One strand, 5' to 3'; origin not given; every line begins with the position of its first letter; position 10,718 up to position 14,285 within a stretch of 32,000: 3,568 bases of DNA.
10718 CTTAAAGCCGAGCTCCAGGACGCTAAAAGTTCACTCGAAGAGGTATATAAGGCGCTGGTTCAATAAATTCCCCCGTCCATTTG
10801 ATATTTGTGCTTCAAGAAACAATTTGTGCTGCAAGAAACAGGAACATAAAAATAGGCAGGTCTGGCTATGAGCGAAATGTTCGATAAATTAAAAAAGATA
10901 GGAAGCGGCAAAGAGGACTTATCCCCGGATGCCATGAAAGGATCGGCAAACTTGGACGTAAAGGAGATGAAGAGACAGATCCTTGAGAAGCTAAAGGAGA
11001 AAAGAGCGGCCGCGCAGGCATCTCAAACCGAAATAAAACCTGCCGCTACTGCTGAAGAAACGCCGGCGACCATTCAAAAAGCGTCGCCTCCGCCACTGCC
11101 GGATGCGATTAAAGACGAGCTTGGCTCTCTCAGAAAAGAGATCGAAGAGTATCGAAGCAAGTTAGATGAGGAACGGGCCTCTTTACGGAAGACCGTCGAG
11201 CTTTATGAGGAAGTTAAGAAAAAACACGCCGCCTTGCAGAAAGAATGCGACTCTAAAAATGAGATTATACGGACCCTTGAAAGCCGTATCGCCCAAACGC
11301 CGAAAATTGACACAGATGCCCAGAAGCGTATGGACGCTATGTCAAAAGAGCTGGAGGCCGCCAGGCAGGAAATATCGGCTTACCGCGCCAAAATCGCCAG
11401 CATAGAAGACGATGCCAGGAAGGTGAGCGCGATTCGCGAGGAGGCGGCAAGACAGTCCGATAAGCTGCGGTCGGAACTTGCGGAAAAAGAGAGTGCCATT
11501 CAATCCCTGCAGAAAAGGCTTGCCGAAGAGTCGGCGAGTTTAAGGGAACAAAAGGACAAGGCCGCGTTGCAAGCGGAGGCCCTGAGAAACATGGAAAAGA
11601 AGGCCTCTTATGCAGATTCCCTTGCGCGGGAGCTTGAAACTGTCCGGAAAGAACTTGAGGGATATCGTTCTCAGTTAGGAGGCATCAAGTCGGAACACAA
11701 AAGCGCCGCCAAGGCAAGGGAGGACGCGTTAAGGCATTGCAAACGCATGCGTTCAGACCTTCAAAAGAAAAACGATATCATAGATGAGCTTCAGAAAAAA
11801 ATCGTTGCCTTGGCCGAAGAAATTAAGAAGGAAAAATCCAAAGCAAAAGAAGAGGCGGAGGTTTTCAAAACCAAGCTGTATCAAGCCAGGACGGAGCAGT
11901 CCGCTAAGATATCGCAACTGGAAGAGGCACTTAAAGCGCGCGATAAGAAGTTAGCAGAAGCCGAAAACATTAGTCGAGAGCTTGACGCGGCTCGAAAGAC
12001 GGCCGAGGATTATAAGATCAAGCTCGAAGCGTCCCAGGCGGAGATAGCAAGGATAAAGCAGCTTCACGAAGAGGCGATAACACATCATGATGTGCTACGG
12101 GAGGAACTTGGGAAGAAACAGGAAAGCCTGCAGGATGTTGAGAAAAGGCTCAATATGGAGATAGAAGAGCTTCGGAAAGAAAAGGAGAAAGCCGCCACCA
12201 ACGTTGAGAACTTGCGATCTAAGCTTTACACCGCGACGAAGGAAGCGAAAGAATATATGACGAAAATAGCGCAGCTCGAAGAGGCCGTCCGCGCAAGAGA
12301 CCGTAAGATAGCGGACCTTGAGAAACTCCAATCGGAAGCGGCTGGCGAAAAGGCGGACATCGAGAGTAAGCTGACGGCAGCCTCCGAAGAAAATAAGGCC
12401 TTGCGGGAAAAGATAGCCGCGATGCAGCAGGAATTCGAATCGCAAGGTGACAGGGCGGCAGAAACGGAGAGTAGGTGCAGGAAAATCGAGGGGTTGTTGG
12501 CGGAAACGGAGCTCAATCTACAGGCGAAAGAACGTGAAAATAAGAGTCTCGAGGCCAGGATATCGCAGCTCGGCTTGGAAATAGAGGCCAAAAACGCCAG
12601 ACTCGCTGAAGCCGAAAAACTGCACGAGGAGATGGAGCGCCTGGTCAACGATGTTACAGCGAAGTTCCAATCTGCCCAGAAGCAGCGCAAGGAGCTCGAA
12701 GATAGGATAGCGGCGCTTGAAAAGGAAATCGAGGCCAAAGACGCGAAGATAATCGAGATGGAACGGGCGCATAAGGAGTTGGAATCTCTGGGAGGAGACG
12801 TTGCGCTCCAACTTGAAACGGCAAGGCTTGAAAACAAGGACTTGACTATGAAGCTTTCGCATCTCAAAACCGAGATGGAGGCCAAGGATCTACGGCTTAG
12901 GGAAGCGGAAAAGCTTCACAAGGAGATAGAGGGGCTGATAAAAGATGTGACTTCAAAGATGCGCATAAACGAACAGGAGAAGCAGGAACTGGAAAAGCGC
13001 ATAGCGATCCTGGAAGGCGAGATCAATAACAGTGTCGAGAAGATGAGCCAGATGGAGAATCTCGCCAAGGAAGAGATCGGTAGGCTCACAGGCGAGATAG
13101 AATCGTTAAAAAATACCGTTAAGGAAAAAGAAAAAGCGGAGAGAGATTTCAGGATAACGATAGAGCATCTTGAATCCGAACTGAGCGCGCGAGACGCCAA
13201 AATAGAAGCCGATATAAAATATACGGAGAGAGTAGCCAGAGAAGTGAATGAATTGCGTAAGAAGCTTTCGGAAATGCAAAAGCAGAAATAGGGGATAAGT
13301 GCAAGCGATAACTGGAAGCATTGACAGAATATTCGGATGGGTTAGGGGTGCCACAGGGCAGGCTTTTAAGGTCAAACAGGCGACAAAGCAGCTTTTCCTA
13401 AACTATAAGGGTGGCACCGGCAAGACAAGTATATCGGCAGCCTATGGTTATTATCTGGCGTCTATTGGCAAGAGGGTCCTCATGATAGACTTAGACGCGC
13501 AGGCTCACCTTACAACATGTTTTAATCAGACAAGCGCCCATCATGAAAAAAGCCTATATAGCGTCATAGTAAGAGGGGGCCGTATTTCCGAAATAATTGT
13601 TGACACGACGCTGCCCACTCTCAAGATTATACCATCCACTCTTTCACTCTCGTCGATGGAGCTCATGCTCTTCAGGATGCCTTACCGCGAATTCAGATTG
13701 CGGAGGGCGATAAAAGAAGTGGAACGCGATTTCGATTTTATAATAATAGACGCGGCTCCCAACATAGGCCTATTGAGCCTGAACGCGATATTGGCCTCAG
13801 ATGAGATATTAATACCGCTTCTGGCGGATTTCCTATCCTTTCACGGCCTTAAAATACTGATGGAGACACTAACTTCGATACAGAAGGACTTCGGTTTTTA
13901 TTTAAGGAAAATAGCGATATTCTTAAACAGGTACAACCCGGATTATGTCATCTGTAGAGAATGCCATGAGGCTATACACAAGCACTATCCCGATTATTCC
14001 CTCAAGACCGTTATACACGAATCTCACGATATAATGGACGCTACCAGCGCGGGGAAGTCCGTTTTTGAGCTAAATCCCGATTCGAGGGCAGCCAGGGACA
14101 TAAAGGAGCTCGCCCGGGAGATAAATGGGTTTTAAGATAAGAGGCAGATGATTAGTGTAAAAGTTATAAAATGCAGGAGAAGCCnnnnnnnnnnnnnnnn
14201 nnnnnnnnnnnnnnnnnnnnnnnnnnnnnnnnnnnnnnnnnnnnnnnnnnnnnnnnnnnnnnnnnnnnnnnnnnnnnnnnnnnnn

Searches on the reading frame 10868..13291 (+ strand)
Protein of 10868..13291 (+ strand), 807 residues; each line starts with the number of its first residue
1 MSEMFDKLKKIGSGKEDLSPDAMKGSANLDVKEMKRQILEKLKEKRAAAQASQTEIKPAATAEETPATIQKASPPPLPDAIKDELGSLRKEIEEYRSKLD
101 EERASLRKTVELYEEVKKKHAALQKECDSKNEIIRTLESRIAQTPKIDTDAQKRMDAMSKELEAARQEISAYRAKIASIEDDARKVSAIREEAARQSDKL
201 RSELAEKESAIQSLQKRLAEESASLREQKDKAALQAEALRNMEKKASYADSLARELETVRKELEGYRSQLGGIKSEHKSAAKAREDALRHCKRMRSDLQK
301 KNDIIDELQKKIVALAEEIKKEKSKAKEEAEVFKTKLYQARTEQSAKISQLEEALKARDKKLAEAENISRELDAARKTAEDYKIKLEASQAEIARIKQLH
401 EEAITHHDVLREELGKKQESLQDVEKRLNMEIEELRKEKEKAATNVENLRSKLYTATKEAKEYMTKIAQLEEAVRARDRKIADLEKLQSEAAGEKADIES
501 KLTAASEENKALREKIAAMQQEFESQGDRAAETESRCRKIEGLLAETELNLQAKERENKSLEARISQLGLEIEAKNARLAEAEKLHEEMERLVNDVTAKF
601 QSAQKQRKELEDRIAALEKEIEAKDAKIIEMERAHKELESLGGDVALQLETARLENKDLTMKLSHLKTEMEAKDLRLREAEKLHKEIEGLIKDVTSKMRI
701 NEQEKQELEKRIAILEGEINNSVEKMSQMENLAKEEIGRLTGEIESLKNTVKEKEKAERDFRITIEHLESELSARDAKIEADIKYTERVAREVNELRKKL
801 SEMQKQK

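Call 13: search_protein_families(library=pfam, proteins=[window:10868-13291:+])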
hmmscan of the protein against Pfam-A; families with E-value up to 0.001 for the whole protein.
window:10868-13291:+ (807 aa): 5 families
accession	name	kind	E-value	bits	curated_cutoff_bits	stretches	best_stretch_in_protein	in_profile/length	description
PF07889.17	DUF1664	-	2.5e-06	28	34.6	0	410-488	46-124/124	Protein of unknown function (DUF1664)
PF08614.16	ATG16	-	3.7e-05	24.4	33.7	0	37-186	26-177/200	Autophagy protein 16 (ATG16)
PF00261.25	Tropomyosin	-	0.0002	21.3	38.6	0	511-698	3-190/242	Tropomyosin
PF24423.1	OVT1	-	0.00022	22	30.9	1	113-206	3-96/100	Major antigen, helical domain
PF13870.11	CCDC113_CCDC96_CC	-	0.00053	20.2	31.6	1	113-205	44-136/177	CCDC113/CCDC96, coiled-coil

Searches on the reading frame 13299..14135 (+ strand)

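Call 94: search_protein_families(library=pfam, proteins=[window:13299-14135:+])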
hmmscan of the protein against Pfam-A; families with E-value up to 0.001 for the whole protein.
window:13299-14135:+ (278 aa): 7 families
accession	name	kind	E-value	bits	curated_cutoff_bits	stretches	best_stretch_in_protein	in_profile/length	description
PF13614.12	AAA_31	-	9e-45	153.2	27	1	33-197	6-170/177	AAA domain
PF01656.29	CbiA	-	2e-15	57.3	25.4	1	34-254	4-124/125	CobQ/CobB/MinD/ParA nucleotide binding domain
PF06564.18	CBP_BcsQ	-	2.3e-12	47.4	21.3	1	37-273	10-231/234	Cellulose biosynthesis protein BcsQ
PF02374.21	ArsA_ATPase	-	1.3e-10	41.4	24.3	1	30-84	2-56/305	Anion-transporting ATPase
PF09140.17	MipZ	-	1.3e-07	31.6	20.7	1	33-184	5-139/262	ATPase MipZ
PF10609.15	ParA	-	1.4e-05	25.1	27.1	1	36-161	11-128/246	NUBPL iron-transfer P-loop NTPase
PF00142.24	Fer4_NifH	-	0.00082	19.4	25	0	34-75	5-46/271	4Fe-4S iron sulfur cluster binding proteins, NifH/frxC family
